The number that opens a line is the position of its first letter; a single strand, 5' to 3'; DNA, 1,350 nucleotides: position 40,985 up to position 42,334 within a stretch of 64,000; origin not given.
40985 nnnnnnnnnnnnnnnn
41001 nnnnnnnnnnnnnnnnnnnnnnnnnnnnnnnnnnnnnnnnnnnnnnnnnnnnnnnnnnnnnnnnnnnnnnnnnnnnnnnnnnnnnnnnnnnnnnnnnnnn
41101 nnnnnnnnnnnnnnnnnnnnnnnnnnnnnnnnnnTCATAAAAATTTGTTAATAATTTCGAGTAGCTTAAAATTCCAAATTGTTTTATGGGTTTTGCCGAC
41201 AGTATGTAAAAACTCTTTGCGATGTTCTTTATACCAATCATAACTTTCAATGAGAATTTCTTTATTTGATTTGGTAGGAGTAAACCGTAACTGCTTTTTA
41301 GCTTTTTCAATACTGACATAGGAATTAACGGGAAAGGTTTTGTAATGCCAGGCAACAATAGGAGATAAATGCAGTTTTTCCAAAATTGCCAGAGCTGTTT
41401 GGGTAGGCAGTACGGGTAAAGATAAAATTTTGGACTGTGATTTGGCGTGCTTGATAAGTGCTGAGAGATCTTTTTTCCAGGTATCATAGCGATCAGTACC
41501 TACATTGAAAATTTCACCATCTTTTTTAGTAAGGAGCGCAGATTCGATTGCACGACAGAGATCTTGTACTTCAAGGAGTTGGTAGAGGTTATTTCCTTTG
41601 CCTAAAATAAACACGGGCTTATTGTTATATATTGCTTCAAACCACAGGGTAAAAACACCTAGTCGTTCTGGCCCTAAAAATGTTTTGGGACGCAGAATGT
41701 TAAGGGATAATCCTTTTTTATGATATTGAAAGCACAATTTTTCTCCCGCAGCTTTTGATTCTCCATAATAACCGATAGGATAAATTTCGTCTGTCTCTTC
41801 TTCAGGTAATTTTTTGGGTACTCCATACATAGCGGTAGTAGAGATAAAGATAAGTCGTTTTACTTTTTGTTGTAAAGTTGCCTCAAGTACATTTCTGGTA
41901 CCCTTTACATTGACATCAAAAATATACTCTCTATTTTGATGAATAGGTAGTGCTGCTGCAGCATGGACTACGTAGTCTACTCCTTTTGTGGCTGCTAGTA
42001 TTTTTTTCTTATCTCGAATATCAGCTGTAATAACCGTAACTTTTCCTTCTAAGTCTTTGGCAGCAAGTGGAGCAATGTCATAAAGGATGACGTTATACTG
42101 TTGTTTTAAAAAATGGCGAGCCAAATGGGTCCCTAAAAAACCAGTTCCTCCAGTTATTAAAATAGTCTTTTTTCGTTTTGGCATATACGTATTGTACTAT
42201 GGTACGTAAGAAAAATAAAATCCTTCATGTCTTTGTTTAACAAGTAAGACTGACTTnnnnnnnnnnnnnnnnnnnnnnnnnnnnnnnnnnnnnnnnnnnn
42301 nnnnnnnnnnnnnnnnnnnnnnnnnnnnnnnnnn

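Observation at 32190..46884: First block of an envelope-glycopolymer cluster: GT-C enzymes, DUF2298 YYY protein, LCP ligase, FemAB-like, epimerase and FAD oxidoreductase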

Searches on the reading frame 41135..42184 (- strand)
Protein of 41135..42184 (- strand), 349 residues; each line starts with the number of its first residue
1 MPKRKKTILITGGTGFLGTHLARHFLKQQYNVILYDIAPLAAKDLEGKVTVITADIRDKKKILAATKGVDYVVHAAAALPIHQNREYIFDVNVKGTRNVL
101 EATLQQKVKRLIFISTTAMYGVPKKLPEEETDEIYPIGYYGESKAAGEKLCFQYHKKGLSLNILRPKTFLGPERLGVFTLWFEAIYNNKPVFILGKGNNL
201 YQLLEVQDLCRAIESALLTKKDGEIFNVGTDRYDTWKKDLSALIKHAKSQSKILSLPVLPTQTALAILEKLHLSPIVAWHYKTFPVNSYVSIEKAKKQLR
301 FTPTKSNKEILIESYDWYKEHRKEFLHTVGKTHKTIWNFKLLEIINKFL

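Call 3: search_protein_families(library=pfam, proteins=[window:41135-42184:-], max_evalue=0.01)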
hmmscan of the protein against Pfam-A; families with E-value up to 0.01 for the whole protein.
window:41135-42184:- (349 aa): 11 families
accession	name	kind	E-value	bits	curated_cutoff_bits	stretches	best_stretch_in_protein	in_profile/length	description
PF01370.27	Epimerase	-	7.7e-47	160.2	20.9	1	8-229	1-240/240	NAD dependent epimerase/dehydratase family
PF16363.11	GDP_Man_Dehyd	-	3.7e-28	99.4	27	1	9-251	1-270/332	GDP-mannose 4,6 dehydratase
PF01073.25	3Beta_HSD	-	1e-25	90.8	22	1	9-207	1-219/280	3-beta hydroxysteroid dehydrogenase/isomerase family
PF07993.18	NAD_binding_4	-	2.4e-20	73.2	20.1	2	46-171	60-209/258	Male sterility protein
PF04321.23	RmlD_sub_bind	-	1.3e-17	64.3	27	1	7-157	2-142/287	RmlD substrate binding domain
PF02719.21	Polysacc_synt_2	-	1e-16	61.4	20.2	1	8-226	1-226/293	Polysaccharide biosynthesis protein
PF13460.12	NAD_binding_10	-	3.2e-16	60.2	27.2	1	12-170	1-147/184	NAD(P)H-binding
PF05368.20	NmrA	-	3.5e-09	37.1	27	1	5-117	2-108/298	NmrA-like family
PF00106.31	adh_short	-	5.7e-07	29.6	26.6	1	6-114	1-134/195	short chain dehydrogenase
PF08659.16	KR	-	0.002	18.5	22.6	0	7-118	2-138/180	KR domain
PF00056.29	Ldh_1_N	-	0.0035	17.8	27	1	8-106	3-108/141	lactate/malate dehydrogenase, NAD binding domain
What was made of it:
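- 41135..42184 (-): Extended SDR (349 aa). It is a candidate epimerase acting on a lipid-linked pentofuranose. PF01370, E 8e-47 (call 3).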

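Call 5: search_protein_families(library=ncbifam, proteins=[window:41135-42184:-], max_evalue=0.01)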
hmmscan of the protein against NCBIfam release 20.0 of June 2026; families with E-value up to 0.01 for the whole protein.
window:41135-42184:- (349 aa): 68 families (the best 25 are shown)
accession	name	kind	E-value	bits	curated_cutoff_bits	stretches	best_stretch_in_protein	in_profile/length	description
TIGR03466.1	HpnA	hypoth_equivalog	1.5e-29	103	367.65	1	7-321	2-324/327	hopanoid-associated sugar epimerase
TIGR01181.1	dTDP_gluc_dehyt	equivalog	3.7e-28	98.5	365.1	1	8-323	2-316/321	dTDP-glucose 4,6-dehydratase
TIGR01179.1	galE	equivalog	1.2e-26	93.3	262.3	1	8-165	2-172/332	UDP-glucose 4-epimerase GalE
TIGR04180.1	EDH_00030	hypoth_equivalog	1.6e-25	89.8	475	1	8-233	1-242/297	NAD-dependent 4,6-dehydratase LegB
NF042423.1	oxyalk_red_Shew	equivalog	7.4e-23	81.1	580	1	4-173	7-178/331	2-alkyl-3-oxoalkanoate reductase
TIGR01746.1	Thioester-redct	subfamily_domain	2.3e-21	76.5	213.35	2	48-177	62-203/371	thioester reductase domain-containing protein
NF042422.1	oxyalk_red_OleD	equivalog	1.1e-19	71.1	580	1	8-173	3-172/329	2-alkyl-3-oxoalkanoate reductase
TIGR02197.1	heptose_epim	equivalog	1.3e-19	70.5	274.6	1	8-254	1-267/316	ADP-glyceromanno-heptose 6-epimerase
NF052578.1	StrlDmthSdmBMthl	equivalog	2.5e-18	66.9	600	1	7-175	2-175/328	sterol demethylase protein SdmB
NF043036.1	ErythonDh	equivalog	8.4e-18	64.6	325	1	8-158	3-167/321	D-erythronate dehydrogenase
TIGR03589.1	PseB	equivalog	5.9e-17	61.6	407.75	1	5-117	4-126/324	UDP-N-acetylglucosamine 4,6-dehydratase (inverting)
TIGR01214.1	rmlD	equivalog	2.2e-15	56.5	224.05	1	7-157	1-141/285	dTDP-4-dehydrorhamnose reductase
TIGR01777.1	yfcH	hypoth_equivalog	8e-15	55.2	207.35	1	8-265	1-258/292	TIGR01777 family oxidoreductase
NF041293.1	G6PDh_Azf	equivalog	9.4e-15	54.7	400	1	6-157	3-169/252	NAD-dependent glucose-6-phosphate dehydrogenase Azf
TIGR04130.1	FnlA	equivalog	1.6e-14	53.6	730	1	5-120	4-129/337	UDP-N-acetylglucosamine 4,6-dehydratase/5-epimerase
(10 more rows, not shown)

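Call 79: search_solved_structures(query=window:41135-42184:-, max_evalue=0.00001)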
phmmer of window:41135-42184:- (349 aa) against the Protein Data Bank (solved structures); distinct sequences matched with E-value up to 0.00001: 125 (the best 60 are shown).
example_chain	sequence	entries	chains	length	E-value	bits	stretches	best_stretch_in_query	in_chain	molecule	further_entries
6jkg_A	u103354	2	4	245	9.3e-22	80.9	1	6-210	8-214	Sterol-4-alpha-carboxylate 3-dehydrogenase, decarboxylating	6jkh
8vr2_A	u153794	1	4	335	5.8e-21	78.3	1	6-259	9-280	NAD-dependent epimerase/dehydratase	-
4zrm_A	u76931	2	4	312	8.5e-21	77.8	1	7-247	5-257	UDP-glucose 4-epimerase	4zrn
8rdg_A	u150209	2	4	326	1.8e-20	76.7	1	8-237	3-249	SDR family NAD(P)-dependent oxidoreductase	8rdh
6zl6_A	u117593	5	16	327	2.5e-20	76.3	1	8-252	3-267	Epimerase domain-containing protein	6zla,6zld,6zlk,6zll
8rdi_A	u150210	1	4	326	6.4e-20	74.9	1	8-237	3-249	SDR family NAD(P)-dependent oxidoreductase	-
6zlj_A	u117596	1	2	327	8.8e-20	74.5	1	8-263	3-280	Epimerase domain-containing protein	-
3aw9_A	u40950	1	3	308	1.7e-19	73.5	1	8-215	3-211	NAD-dependent epimerase/dehydratase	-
1r6d_A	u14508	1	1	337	5.6e-19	71.8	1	8-231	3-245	TDP-glucose-4,6-dehydratase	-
1r66_A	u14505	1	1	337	7.8e-19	71.3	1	8-231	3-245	TDP-glucose-4,6-dehydratase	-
3icp_A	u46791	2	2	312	4.8e-18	68.8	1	8-215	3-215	NAD-dependent epimerase/dehydratase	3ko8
6kv9_A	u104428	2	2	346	5e-18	68.7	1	8-231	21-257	MoeE5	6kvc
6bwl_A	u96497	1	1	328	8.9e-18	67.9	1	8-306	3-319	Pal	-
2hun_A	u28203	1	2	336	2.4e-17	66.5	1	7-233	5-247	336aa long hypothetical dTDP-glucose 4,6-dehydratase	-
3ehe_A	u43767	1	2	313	2.4e-16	63.1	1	7-232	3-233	UDP-glucose 4-epimerase (GalE-1)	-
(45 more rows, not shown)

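Call 92: search_dna_similar(query=window:41135-42184:-, collection=plasmids, mode=protein, max_evalue=1e-30, max_rows=30)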
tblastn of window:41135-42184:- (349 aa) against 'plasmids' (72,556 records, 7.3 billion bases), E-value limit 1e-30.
Records with a match: 15; places in all: 15; records where one place covers at least 80% of the query: 15.
Best place of each record, by identity: <60% 15.
By first word of the organism name: Sinorhizobium 4; Mesorhizobium 3; Natronococcus 2; Rhizobium 2; Halostagnicola 1; Haloterrigena 1; Streptomyces 1; Nonomuraea 1.
By predicted mobility (MOB-suite, as given by PLSDB): non-mobilizable 8; conjugative 7.
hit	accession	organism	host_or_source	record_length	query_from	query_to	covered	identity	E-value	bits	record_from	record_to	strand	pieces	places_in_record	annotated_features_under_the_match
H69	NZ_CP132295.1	Natronococcus sp. AD-5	cell culture,sediment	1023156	20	347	94%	38.8%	4e-61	218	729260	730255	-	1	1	record has no annotation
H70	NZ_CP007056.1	Halostagnicola larsenii XH-48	-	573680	20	347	94%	36.2%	1e-59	214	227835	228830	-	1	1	NAD(P)-dependent oxidoreductase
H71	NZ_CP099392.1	Natronococcus sp. CG52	cell culture,salt lake sediment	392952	20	347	94%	35.9%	6e-59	212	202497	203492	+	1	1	NAD(P)-dependent oxidoreductase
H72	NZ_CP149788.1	Haloterrigena sp. KLK7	cell culture,salt lake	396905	20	348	94%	35.2%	3e-59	213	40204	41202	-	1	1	NAD-dependent epimerase/dehydratase family protein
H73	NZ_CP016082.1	Streptomyces sp. SAT1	Adenophora trachelioides Maxim.,single ...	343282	21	344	93%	33.6%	2e-49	184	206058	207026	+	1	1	NAD-dependent epimerase/dehydratase family protein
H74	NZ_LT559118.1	Nonomuraea gerenzanensis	-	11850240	20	322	87%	35.7%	7e-51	189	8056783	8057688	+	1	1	none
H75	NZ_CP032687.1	Rhizobium sp. CCGE531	Phaseolus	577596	21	349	94%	31.3%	9e-49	182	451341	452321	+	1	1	NAD-dependent epimerase/dehydratase family protein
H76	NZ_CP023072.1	Sinorhizobium fredii CCBAU 83666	G.max,nodule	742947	21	349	94%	31.0%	2e-46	176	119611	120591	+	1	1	NAD-dependent epimerase/dehydratase family protein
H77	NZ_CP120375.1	Sinorhizobium garamanticum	Argyrolobium uniflorum,Cell culture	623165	21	333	90%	32.4%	1e-43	168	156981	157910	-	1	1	NAD-dependent epimerase/dehydratase family protein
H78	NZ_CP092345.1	Rhizobium gallicum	Phaseolus vulgaris,Cell culture,nodule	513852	21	349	94%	30.5%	4e-42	163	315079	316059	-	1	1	NAD-dependent epimerase/dehydratase family protein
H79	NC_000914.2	Sinorhizobium fredii NGR234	-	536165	21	345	93%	30.8%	2e-46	176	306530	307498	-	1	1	NAD-dependent epimerase/dehydratase family protein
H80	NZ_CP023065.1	Sinorhizobium sp. CCBAU 05631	G.max,nodule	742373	21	345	93%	30.8%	3e-46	175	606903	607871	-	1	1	NAD-dependent epimerase/dehydratase family protein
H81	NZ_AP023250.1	Mesorhizobium sp. 131-2-5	Lotus japonicus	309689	21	345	93%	29.6%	8e-44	168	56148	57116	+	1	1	NAD-dependent epimerase/dehydratase family protein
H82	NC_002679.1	Mesorhizobium japonicum MAFF 303099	-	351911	21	345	93%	29.6%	8e-44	168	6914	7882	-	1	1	NAD-dependent epimerase/dehydratase family protein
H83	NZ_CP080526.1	Mesorhizobium sp. AR07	Oxytropis sp.,Cell culture,root nodule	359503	56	349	84%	31.9%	3e-44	169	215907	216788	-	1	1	NAD-dependent epimerase/dehydratase family protein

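Call 93: get_annotated_region(hit=H75, flank=10000)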
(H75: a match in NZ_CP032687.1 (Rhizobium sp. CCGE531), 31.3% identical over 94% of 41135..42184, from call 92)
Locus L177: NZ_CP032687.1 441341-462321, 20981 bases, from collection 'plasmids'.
description: Rhizobium sp. CCGE531 plasmid pRCCGE531b, complete sequence
organism: Rhizobium sp. CCGE531 (NCBI taxid 2364271)
taxonomy: Bacteria; Pseudomonadota; Alphaproteobacteria; Hyphomicrobiales; Rhizobiaceae; Rhizobium; Rhizobium sp. CCGE531
host: -; source: Phaseolus; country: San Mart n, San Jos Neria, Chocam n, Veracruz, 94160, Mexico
typing (MOB-suite, as given by PLSDB): conjugative; relaxase MOBQ; mating-pair formation MPF_T
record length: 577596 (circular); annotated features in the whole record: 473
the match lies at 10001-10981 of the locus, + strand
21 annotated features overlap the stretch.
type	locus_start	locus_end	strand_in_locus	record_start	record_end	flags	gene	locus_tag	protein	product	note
CDS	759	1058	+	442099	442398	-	-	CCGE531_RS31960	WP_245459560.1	hypothetical protein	-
CDS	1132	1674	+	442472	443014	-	-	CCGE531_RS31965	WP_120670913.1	hypothetical protein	-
CDS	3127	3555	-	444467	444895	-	-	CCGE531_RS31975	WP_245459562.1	hypothetical protein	-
CDS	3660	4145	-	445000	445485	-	-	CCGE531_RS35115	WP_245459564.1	hypothetical protein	-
CDS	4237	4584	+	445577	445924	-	-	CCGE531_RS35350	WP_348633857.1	hypothetical protein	-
CDS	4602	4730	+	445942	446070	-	-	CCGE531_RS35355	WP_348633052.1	hypothetical protein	-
CDS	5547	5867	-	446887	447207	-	-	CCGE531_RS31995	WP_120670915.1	hypothetical protein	-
CDS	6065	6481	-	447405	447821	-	-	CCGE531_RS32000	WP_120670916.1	multiubiquitin domain-containing protein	-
CDS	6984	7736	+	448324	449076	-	-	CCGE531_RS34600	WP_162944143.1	hypothetical protein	-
CDS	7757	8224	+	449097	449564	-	-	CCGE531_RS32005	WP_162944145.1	hypothetical protein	-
CDS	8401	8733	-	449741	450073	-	-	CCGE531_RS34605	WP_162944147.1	hypothetical protein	-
CDS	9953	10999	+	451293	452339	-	-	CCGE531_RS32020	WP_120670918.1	NAD-dependent epimerase/dehydratase family protein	-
CDS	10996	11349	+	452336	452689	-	-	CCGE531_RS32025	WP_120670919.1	SMR family transporter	-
CDS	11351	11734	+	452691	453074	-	-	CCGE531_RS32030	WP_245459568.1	hypothetical protein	-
CDS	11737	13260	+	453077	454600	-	-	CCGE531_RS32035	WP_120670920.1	GMC family oxidoreductase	-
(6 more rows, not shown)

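Call 94: get_annotated_region(hit=H73, flank=8000)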
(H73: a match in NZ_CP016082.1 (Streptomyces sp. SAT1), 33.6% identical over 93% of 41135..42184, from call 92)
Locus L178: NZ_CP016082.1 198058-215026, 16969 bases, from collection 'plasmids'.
description: Streptomyces sp. SAT1 plasmid unnamed2, complete sequence
organism: Streptomyces sp. SAT1 (NCBI taxid 1849967)
taxonomy: Bacteria; Actinomycetota; Actinomycetes; Kitasatosporales; Streptomycetaceae; Streptomyces; Streptomyces sp. SAT1
host: -; source: Adenophora trachelioides Maxim.,single colony; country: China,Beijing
typing (MOB-suite, as given by PLSDB): non-mobilizable
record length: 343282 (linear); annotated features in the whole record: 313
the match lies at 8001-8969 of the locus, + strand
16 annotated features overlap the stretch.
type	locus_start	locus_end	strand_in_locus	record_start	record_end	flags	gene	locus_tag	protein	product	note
CDS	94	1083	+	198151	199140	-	-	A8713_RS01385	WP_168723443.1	alpha/beta hydrolase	-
CDS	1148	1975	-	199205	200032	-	-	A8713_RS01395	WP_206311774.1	DUF1206 domain-containing protein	-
CDS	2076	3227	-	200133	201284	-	-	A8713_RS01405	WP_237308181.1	ADP-ribosylglycohydrolase family protein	-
CDS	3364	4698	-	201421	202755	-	-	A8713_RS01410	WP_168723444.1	aspartate aminotransferase family protein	-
CDS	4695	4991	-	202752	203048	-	-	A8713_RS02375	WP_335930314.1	DUF6309 family protein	-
CDS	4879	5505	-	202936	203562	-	-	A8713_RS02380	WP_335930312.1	DUF6309 family protein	-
CDS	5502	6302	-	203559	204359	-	-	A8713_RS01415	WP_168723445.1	phytanoyl-CoA dioxygenase family protein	-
CDS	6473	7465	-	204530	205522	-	-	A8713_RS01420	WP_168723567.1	aldo/keto reductase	-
CDS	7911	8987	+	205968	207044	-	-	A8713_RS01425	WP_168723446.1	NAD-dependent epimerase/dehydratase family protein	-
CDS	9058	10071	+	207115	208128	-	-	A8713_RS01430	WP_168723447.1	UbiA prenyltransferase family protein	-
CDS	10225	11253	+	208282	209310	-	-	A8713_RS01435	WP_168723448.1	glycosyltransferase family 2 protein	-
CDS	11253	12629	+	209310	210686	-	-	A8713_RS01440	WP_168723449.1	endonuclease/exonuclease/phosphatase family protein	-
CDS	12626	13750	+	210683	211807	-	-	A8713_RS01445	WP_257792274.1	glycosyltransferase family 2 protein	-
CDS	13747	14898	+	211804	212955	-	-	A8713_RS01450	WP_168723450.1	lysylphosphatidylglycerol synthase domain-containing protein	-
CDS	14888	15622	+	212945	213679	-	-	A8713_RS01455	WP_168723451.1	polysaccharide deacetylase family protein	-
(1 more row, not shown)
